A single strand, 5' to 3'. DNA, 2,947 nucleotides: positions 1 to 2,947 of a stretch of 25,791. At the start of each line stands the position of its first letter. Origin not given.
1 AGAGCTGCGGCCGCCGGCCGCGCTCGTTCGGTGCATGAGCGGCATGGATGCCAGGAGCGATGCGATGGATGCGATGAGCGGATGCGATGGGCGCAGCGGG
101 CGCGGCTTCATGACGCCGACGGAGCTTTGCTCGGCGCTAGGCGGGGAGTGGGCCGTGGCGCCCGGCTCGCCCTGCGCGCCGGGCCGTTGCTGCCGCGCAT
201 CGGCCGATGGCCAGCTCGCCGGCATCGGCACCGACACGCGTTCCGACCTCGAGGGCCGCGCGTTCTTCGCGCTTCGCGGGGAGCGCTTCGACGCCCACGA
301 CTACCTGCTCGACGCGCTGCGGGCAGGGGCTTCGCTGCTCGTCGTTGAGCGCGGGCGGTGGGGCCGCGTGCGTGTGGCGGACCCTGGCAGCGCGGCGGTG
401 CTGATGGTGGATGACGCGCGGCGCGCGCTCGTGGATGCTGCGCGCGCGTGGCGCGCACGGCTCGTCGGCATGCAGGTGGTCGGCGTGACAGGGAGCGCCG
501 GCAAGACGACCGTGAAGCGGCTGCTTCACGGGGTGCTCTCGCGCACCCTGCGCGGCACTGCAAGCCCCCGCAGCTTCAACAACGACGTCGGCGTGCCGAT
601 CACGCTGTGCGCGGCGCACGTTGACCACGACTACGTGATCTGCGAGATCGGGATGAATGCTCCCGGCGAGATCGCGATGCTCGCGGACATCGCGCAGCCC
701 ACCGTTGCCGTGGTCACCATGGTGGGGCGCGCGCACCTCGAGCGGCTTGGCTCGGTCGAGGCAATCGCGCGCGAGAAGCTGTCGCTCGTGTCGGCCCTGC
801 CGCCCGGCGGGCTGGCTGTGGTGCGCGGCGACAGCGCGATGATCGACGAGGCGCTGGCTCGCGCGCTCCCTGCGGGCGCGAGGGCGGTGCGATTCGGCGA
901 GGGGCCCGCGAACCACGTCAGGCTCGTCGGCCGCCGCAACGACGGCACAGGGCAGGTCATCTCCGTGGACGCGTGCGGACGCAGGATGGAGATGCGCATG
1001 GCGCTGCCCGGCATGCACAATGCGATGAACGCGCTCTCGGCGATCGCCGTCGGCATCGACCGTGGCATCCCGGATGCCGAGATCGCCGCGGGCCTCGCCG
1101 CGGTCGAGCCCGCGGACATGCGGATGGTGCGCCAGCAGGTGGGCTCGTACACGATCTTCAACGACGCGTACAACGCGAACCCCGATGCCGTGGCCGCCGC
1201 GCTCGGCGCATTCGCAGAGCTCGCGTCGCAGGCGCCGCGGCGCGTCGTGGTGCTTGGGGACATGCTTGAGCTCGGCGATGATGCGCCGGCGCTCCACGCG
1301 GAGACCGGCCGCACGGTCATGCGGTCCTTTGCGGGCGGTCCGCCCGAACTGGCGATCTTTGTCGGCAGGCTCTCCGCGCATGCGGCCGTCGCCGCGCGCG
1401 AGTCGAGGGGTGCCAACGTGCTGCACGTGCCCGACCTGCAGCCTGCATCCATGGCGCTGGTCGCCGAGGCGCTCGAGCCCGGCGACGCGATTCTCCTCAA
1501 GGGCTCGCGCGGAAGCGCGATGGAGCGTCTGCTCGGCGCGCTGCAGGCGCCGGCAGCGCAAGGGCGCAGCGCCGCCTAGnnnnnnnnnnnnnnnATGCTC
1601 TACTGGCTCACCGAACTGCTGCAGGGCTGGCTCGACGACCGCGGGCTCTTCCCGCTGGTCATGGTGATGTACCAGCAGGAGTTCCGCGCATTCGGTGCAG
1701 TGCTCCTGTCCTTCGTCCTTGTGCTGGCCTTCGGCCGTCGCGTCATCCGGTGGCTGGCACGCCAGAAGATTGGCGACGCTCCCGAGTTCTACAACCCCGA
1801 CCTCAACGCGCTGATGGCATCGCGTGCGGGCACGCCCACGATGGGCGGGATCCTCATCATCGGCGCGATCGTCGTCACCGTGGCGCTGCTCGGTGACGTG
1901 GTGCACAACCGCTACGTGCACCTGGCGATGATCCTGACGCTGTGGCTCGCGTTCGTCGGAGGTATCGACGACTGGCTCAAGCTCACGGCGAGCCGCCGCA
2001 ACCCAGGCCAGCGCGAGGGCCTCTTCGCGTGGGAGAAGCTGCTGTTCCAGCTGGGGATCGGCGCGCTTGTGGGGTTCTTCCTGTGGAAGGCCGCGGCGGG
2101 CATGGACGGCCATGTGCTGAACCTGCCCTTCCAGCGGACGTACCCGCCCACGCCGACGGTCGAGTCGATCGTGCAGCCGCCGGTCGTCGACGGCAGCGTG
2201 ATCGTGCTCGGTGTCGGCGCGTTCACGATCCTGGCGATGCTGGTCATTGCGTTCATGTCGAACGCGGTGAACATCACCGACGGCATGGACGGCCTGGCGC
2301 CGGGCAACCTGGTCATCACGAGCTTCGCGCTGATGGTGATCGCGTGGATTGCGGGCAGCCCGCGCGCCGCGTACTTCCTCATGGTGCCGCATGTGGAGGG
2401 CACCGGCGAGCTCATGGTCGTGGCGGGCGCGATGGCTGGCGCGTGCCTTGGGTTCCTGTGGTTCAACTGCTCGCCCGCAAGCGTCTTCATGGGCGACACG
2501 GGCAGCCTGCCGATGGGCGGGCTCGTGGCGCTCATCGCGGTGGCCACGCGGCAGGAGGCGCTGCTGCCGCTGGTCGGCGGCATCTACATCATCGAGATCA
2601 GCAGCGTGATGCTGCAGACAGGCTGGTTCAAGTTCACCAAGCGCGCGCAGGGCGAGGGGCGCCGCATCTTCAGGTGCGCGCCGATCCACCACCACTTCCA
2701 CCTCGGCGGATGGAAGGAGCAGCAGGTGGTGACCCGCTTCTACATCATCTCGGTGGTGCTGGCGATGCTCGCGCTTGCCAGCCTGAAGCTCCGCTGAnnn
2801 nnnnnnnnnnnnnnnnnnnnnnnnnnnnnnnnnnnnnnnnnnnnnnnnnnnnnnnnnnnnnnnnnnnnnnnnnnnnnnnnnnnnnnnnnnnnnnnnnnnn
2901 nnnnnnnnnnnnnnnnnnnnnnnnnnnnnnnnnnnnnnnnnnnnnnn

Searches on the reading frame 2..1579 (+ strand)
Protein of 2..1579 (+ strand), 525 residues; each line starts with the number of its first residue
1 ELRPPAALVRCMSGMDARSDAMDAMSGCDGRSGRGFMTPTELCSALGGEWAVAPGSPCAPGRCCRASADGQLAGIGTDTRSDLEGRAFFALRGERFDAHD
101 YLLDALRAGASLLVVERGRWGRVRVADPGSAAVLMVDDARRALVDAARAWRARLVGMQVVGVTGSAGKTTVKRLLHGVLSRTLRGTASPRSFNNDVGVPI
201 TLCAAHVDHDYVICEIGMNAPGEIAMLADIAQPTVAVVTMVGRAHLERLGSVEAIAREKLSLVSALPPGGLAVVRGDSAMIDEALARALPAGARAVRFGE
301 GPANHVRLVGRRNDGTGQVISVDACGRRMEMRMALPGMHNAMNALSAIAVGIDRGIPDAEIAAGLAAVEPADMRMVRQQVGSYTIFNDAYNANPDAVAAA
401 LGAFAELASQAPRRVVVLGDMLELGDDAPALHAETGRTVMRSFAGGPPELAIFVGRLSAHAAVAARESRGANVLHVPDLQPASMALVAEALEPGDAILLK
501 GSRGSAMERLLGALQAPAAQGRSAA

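Call 51: search_protein_families(library=pfam, proteins=[window:2-1579:+], max_evalue=0.00001)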
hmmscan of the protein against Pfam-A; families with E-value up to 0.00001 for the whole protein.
window:2-1579:+ (525 aa): 2 families
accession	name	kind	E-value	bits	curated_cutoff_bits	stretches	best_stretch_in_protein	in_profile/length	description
PF08245.18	Mur_ligase_M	-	3.4e-37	128.8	24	1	162-350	1-199/200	Mur ligase middle domain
PF02875.26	Mur_ligase_C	-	2.3e-16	61.2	28.4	1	375-503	5-127/127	Mur ligase, glutamate ligase domain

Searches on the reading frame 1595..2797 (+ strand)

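Call 51: search_protein_families(library=pfam, proteins=[window:1595-2797:+], max_evalue=0.00001)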
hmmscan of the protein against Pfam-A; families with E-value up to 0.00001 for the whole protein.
window:1595-2797:+ (400 aa): 1 family
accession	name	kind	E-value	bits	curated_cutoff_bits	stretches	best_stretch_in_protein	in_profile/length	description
PF00953.26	Glycos_transf_4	-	1.7e-27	96.8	27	1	112-317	5-158/160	Glycosyl transferase family 4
